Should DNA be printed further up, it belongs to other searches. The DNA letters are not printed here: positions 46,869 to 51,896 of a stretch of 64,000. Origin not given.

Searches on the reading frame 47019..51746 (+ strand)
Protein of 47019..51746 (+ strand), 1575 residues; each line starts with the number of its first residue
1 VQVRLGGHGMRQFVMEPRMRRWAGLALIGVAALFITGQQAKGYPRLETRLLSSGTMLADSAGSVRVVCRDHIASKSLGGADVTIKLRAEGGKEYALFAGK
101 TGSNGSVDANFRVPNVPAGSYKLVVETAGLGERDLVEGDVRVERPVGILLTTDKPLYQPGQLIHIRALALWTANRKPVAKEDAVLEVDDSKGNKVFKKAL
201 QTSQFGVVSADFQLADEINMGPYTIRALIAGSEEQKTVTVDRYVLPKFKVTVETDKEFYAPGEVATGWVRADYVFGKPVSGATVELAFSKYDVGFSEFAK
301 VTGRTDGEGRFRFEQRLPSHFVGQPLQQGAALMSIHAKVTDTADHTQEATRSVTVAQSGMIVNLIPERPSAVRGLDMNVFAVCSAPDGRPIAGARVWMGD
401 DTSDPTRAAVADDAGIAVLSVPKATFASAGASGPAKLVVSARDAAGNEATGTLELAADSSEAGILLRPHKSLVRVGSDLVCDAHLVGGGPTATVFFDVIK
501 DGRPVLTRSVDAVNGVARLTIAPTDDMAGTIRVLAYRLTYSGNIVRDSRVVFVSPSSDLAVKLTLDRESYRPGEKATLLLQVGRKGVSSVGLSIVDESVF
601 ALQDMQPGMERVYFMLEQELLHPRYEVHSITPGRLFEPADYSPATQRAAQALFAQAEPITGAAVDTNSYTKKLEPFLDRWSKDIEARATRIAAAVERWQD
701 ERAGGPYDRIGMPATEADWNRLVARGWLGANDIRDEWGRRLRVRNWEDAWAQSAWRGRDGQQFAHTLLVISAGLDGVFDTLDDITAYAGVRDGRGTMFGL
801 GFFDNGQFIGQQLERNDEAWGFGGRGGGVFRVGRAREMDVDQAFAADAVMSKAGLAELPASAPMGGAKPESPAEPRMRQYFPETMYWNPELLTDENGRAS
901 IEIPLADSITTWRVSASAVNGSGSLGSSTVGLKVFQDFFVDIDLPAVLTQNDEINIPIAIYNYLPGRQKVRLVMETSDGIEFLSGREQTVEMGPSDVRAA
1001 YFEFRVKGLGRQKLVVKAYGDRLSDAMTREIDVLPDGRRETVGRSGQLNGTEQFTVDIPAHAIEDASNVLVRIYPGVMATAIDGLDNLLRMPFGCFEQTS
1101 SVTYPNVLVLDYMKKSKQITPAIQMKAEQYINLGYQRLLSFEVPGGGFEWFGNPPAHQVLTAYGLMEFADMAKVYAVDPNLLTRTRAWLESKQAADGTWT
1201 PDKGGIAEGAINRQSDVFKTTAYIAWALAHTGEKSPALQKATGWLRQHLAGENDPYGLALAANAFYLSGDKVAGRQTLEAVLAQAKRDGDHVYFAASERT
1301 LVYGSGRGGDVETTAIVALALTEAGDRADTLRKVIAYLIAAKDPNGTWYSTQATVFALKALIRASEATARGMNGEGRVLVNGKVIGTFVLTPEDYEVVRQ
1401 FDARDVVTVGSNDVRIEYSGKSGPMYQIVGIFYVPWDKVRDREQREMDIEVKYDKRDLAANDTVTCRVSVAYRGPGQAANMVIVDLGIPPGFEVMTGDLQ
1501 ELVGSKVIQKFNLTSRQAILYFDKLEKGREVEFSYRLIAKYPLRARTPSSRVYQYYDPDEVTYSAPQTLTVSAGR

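Call 23: search_protein_families(library=pfam, proteins=[window:47019-51746:+], max_evalue=0.001)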
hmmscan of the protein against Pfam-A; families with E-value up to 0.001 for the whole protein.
window:47019-51746:+ (1575 aa): 10 families
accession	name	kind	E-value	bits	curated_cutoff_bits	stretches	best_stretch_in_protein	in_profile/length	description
PF07678.20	TED_complement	-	7.5e-47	160.4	22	1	1077-1361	11-309/312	A-macroglobulin TED domain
PF01835.25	MG2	-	1.9e-22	79.8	32.8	1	149-239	3-95/96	MG2 domain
PF00207.28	A2M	-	1.5e-21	76.5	21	1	884-973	1-91/92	Alpha-2-macroglobulin family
PF07677.20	A2M_recep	-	5.2e-15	56.3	21.7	1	1478-1561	2-89/95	A-macroglobulin receptor binding domain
PF07703.20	A2M_BRD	-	7.9e-13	49.4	22.7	1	498-602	38-140/140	Alpha-2-macroglobulin bait region domain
PF17791.7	MG3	-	1.4e-08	35.4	23.1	1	242-311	1-71/84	Macroglobulin domain MG3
PF13620.12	CarboxypepD_reg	-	1.6e-08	35.2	32.3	0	73-134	10-63/82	Carboxypeptidase regulatory-like domain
PF11974.14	bMG3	-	0.00038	20.8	34.9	0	374-448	11-78/103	Bacterial alpha-2-macroglobulin MG3 domain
PF17973.7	bMG10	-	0.0008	20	26.2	0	1453-1559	22-131/131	Bacterial Alpha-2-macroglobulin MG10 domain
PF13243.12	SQHop_cyclase_C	-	0.00081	18.9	26.1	0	1175-1248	202-277/319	Squalene-hopene cyclase C-terminal domain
